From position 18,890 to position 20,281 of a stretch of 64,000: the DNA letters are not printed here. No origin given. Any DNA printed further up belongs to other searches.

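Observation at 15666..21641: Overlapping ACP-KS-type III PKS-methyltransferase-flavoprotein operon with a convergent adenylating enzyme: a phenolic-lipid pathway with its own starter-unit machinery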

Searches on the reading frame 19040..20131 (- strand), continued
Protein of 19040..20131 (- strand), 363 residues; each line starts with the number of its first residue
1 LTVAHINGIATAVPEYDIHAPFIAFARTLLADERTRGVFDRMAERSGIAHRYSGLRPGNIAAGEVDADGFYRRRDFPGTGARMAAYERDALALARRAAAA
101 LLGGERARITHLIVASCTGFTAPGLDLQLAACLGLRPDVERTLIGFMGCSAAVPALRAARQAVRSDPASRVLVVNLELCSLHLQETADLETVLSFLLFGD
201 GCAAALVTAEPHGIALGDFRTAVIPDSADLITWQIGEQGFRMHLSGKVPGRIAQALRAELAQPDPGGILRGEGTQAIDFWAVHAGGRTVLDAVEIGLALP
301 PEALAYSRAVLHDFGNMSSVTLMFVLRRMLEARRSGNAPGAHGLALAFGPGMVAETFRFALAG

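Call 31: find_encoding_contigs(protein=P0002, flank=10000, max_places=3)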
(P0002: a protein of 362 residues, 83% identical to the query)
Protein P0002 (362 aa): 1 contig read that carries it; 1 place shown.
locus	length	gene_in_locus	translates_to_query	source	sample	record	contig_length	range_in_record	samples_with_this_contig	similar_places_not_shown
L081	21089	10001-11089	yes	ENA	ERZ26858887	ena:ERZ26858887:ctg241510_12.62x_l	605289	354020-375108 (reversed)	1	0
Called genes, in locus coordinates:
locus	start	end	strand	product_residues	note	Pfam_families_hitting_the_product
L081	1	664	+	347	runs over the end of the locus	PF00496:SBP_bac_5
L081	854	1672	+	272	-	PF04951:Peptidase_M55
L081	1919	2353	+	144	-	PF01127:Sdh_cyt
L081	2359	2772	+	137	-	PF01127:Sdh_cyt, PF05328:CybS (weak)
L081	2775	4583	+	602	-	PF00890:FAD_binding_2, PF02910:Succ_DH_flav_C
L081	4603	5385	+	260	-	PF13085:Fer2_3, PF13183:Fer4_8 (faint), PF13237:Fer4_10 (weak), PF13534:Fer4_17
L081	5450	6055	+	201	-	PF13350:Y_phosphatase3 (faint), PF22741:PTP-NADK (weak)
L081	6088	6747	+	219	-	PF03588:Leu_Phe_trans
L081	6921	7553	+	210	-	PF14371:DUF4412 (weak)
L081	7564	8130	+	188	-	-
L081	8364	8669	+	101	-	PF00550:PP-binding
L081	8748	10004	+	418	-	PF00109:ketoacyl-synt, PF02801:Ketoacyl-synt_C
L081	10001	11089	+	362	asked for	PF00195:Chal_sti_synt_N, PF08392:FAE1_CUT1_RppA, PF08545:ACP_syn_III, PF02797:Chal_sti_synt_C, PF08541:ACP_syn_III_C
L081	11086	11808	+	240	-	PF13489:Methyltransf_23, PF08241:Methyltransf_11 (weak), PF08242:Methyltransf_12 (weak), PF13649:Methyltransf_25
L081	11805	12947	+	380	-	PF01266:DAO (faint), PF13450:NAD_binding_8 (faint)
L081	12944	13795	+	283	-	PF02353:CMAS, PF13489:Methyltransf_23, PF05175:MTS (weak), PF13847:Methyltransf_31, PF08241:Methyltransf_11, PF08242:Methyltransf_12, PF13649:Methyltransf_25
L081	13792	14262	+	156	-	PF09917:DUF2147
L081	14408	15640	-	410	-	-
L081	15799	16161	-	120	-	PF12680:SnoaL_2 (weak)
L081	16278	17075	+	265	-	PF13560:HTH_31, PF01381:HTH_3, PF17765:MLTR_LBD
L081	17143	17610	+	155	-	PF01575:MaoC_dehydratas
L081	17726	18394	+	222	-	PF00578:AhpC-TSA, PF08534:Redoxin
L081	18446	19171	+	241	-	PF02798:GST_N, PF13417:GST_N_3, PF13409:GST_N_2, PF00043:GST_C, PF14497:GST_C_3 (weak), PF13410:GST_C_2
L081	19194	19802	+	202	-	PF00440:TetR_N, PF16925:TetR_C_13, PF21993:TetR_C_13_2 (weak)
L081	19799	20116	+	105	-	PF02798:GST_N, PF13409:GST_N_2 (weak)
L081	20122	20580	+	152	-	PF01322:Cytochrom_C_2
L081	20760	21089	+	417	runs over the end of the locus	PF01565:FAD_binding_4, PF04030:ALO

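Call 41: search_dna_similar(query=window:19040-20131:-, collection=plasmids, mode=protein, max_rows=40, max_evalue=1e-20)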
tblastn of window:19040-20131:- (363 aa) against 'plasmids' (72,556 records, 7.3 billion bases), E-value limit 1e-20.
Records with a match: 102; places in all: 104; records where one place covers at least 80% of the query: 37.
Best place of each record, by identity: <60% 102.
By first word of the organism name: Streptomyces 39; Rhizobium 14; Sphingobium 13; Deinococcus 7; Novosphingobium 4; Embleya 2; Kitasatospora 2; Sphingomonas 2; Microvirga 1; Methylobacterium 1; and 17 more.
By predicted mobility (MOB-suite, as given by PLSDB): non-mobilizable 78; conjugative 13; mobilizable 11.
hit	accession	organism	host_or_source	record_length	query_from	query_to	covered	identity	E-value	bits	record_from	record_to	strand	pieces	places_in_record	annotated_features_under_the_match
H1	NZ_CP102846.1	Microvirga terrae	soil,soil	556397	1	363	100%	57.7%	1e-122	396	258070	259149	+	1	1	type III polyketide synthase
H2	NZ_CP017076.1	Novosphingobium resinovorum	single cell,soil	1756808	2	363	100%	57.7%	9e-102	336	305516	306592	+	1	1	none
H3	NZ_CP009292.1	Novosphingobium pentaromativorans US6-1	mud sediment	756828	3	363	99%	57.9%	2e-97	323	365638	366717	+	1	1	type III polyketide synthase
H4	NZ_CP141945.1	Novosphingobium sp. RL4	Rheum palmatum L.,Single ...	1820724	3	361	99%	58.2%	2e-105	347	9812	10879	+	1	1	none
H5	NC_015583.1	Novosphingobium sp. PP1Y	-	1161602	3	363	99%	57.6%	3e-97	323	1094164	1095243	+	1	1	none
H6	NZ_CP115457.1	Sphingobium yanoikuyae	cell culture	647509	3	363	99%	55.1%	1e-99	330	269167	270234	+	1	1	type III polyketide synthase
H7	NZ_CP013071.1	Sphingobium indicum B90A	sugarcane rhizosphere soil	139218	2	359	99%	54.2%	5e-82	279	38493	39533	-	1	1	type III polyketide synthase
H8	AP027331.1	Sphingobium sp. TomTYG65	-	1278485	4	363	99%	53.6%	2e-84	286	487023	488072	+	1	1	chsA: chalcone synthase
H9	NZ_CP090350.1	Methylobacterium oryzae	single cell,soil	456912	1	362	100%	53.2%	1e-94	315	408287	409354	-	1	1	type III polyketide synthase | DHA2 family efflux MFS transporter permease subunit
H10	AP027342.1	Sphingobium sp. TomTYG74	-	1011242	4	363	99%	53.0%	2e-82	280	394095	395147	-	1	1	chalcone synthase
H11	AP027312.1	Sphingobium sp. TomMM7A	-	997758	4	363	99%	52.9%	3e-82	280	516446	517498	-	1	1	chsA: chalcone synthase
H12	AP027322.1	Sphingobium sp. TomTYG43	-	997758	4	363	99%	52.9%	3e-82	280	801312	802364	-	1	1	chsA: chalcone synthase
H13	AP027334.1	Sphingobium sp. TomTYG71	-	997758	4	363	99%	52.9%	3e-82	280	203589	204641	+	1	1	chsA: chalcone synthase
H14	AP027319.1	Sphingobium sp. TomTYG42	-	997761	4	363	99%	52.9%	3e-82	280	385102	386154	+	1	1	chsA: chalcone synthase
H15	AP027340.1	Sphingobium sp. TomTYG73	-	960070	4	363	99%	52.6%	4e-81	276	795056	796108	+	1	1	chsA: chalcone synthase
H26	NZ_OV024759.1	Deinococcus radiodurans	-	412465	3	356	98%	37.8%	5e-43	166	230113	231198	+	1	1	type III polyketide synthase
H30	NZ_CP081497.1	Streptomyces sp. BHT-5-2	whole organism,plant soil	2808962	10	355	95%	32.2%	5e-29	125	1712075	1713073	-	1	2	none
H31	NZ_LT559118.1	Nonomuraea gerenzanensis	-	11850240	5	355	97%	30.1%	2e-25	115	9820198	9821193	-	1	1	none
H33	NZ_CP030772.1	Streptomyces sp. YIM 121038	pure culture,soil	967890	10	355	95%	29.8%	1e-24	112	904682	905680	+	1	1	type III polyketide synthase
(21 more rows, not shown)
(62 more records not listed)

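Call 42: get_annotated_region(hit=H33, flank=5000)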
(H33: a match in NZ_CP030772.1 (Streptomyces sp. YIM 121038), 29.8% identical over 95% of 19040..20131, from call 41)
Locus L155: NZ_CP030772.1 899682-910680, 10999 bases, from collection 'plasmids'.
description: Streptomyces sp. YIM 121038 plasmid pSSP121038, complete sequence
organism: Streptomyces sp. YIM 121038 (NCBI taxid 2136401)
taxonomy: Bacteria; Actinomycetota; Actinomycetes; Kitasatosporales; Streptomycetaceae; Streptomyces; Streptomyces sp. YIM 121038
host: -; source: pure culture,soil; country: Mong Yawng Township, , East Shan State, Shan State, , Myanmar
typing (MOB-suite, as given by PLSDB): non-mobilizable
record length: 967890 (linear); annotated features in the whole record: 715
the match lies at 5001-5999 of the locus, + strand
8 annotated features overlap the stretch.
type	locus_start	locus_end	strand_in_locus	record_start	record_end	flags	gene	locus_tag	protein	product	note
CDS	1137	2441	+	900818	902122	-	-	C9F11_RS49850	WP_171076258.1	hypothetical protein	-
CDS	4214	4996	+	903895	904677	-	-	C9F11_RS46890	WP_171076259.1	class I SAM-dependent methyltransferase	-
CDS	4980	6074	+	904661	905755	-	-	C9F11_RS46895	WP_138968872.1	type III polyketide synthase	-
CDS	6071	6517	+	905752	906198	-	-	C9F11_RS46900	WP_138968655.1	MaoC family dehydratase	-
CDS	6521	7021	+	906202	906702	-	-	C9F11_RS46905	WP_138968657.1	MaoC family dehydratase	-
CDS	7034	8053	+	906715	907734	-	-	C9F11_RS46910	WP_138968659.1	methyltransferase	-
CDS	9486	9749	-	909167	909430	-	-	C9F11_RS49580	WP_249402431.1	hypothetical protein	-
CDS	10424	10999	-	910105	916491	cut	-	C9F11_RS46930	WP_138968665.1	type I polyketide synthase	-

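Call 43: get_annotated_region(hit=H26, flank=5000)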
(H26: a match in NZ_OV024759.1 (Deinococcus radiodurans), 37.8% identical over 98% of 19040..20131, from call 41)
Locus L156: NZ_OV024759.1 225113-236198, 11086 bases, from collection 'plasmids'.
description: Deinococcus radiodurans isolate DRR11 plasmid 3
organism: Deinococcus radiodurans (NCBI taxid 1299)
taxonomy: Bacteria; Deinococcota; Deinococci; Deinococcales; Deinococcaceae; Deinococcus; Deinococcus radiodurans
host: -; source: -; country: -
typing (MOB-suite, as given by PLSDB): non-mobilizable
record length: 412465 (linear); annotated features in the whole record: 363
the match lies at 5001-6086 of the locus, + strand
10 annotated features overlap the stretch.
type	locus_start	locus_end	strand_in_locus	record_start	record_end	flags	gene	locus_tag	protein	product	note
CDS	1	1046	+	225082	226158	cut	urtC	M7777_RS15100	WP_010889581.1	urea ABC transporter permease subunit UrtC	GO:0015840 - urea transport [Evidence IEA]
CDS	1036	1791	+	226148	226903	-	urtD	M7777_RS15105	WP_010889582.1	urea ABC transporter ATP-binding protein UrtD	GO:0015840 - urea transport [Evidence IEA]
CDS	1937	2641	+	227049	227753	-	urtE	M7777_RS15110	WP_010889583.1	urea ABC transporter ATP-binding subunit UrtE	GO:0015840 - urea transport [Evidence IEA]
CDS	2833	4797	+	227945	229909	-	-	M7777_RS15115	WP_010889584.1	peptide-N-glycosidase F-related protein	-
CDS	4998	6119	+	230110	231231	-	-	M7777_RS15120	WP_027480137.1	type III polyketide synthase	-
CDS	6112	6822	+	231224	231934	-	-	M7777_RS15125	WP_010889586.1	class I SAM-dependent methyltransferase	-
CDS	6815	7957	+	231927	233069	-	-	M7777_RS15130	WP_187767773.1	NAD(P)/FAD-dependent oxidoreductase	-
CDS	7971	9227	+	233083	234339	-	-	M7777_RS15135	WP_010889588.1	glycosyltransferase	-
CDS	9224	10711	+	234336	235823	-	-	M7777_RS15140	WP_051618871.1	phospholipase D-like domain-containing protein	-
CDS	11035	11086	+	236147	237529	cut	-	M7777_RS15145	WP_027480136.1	VWA domain-containing protein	-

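Call 44: get_annotated_region(hit=H3, flank=5000)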
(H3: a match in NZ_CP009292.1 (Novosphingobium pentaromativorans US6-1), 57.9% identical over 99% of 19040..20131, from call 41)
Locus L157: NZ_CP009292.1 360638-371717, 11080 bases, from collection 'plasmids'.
description: Novosphingobium pentaromativorans US6-1 plasmid pLA3, complete sequence
organism: Novosphingobium pentaromativorans US6-1 (NCBI taxid 1088721)
taxonomy: Bacteria; Pseudomonadota; Alphaproteobacteria; Sphingomonadales; Sphingomonadaceae; Novosphingobium; Novosphingobium pentaromativorans; Novosphingobium pentaromativorans US6-1
host: -; source: mud sediment; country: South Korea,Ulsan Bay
typing (MOB-suite, as given by PLSDB): non-mobilizable
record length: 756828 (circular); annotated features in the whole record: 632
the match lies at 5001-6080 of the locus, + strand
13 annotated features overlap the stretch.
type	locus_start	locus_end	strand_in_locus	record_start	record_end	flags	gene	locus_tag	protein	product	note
CDS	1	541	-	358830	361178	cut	-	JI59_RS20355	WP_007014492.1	TonB-dependent receptor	-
CDS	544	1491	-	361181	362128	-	-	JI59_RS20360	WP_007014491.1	FecR domain-containing protein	-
CDS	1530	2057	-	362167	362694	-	-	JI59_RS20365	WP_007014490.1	RNA polymerase sigma factor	GO:0006352 - DNA-templated transcription initiation [Evidence IEA]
CDS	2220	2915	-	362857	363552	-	-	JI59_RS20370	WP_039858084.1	methyltransferase domain-containing protein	-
CDS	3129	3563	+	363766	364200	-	-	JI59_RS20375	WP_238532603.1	DUF2147 domain-containing protein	-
CDS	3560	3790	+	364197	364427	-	-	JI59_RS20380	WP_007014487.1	phosphopantetheine-binding protein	-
CDS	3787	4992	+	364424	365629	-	-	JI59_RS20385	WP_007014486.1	beta-ketoacyl-[acyl-carrier-protein] synthase family protein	GO:0006633 - fatty acid biosynthetic process [Evidence IEA]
CDS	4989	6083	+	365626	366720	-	-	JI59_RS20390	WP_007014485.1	type III polyketide synthase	-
CDS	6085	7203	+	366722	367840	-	-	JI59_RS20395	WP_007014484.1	FAD-dependent monooxygenase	-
CDS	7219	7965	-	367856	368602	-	-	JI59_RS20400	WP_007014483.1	hypothetical protein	-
CDS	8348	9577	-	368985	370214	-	-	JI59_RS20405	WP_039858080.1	MFS transporter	GO:0055085 - transmembrane transport [Evidence IEA]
CDS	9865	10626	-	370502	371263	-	-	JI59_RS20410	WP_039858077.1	SDR family NAD(P)-dependent oxidoreductase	-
CDS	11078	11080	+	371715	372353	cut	-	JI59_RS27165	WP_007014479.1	TetR/AcrR family transcriptional regulator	GO:0006355 - regulation of DNA-templated transcription [Evidence IEA]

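Call 55: get_annotated_region(hit=H31, flank=4000)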
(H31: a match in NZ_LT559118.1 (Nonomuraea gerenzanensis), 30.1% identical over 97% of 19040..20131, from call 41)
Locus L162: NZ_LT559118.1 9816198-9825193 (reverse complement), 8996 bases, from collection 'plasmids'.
description: Nonomuraea gerenzanensis isolate nono1 plasmid I, complete sequence
organism: Nonomuraea gerenzanensis (NCBI taxid 93944)
taxonomy: Bacteria; Actinomycetota; Actinomycetes; Streptosporangiales; Streptosporangiaceae; Nonomuraea; Nonomuraea gerenzanensis
host: -; source: -; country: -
typing (MOB-suite, as given by PLSDB): non-mobilizable
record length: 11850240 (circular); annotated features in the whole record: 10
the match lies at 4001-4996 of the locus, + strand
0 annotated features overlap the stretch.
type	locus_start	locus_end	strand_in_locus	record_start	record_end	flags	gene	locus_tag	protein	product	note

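Call 56: get_annotated_region(hit=H30, flank=4000)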
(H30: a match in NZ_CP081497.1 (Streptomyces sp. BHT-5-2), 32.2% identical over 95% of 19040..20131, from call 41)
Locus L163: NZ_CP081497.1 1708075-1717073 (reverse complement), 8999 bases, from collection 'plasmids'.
description: Streptomyces sp. BHT-5-2 plasmid p1, complete sequence
organism: Streptomyces sp. BHT-5-2 (NCBI taxid 2866715)
taxonomy: Bacteria; Actinomycetota; Actinomycetes; Kitasatosporales; Streptomycetaceae; Streptomyces; Streptomyces sp. BHT-5-2
host: -; source: whole organism,plant soil; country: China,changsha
typing (MOB-suite, as given by PLSDB): non-mobilizable
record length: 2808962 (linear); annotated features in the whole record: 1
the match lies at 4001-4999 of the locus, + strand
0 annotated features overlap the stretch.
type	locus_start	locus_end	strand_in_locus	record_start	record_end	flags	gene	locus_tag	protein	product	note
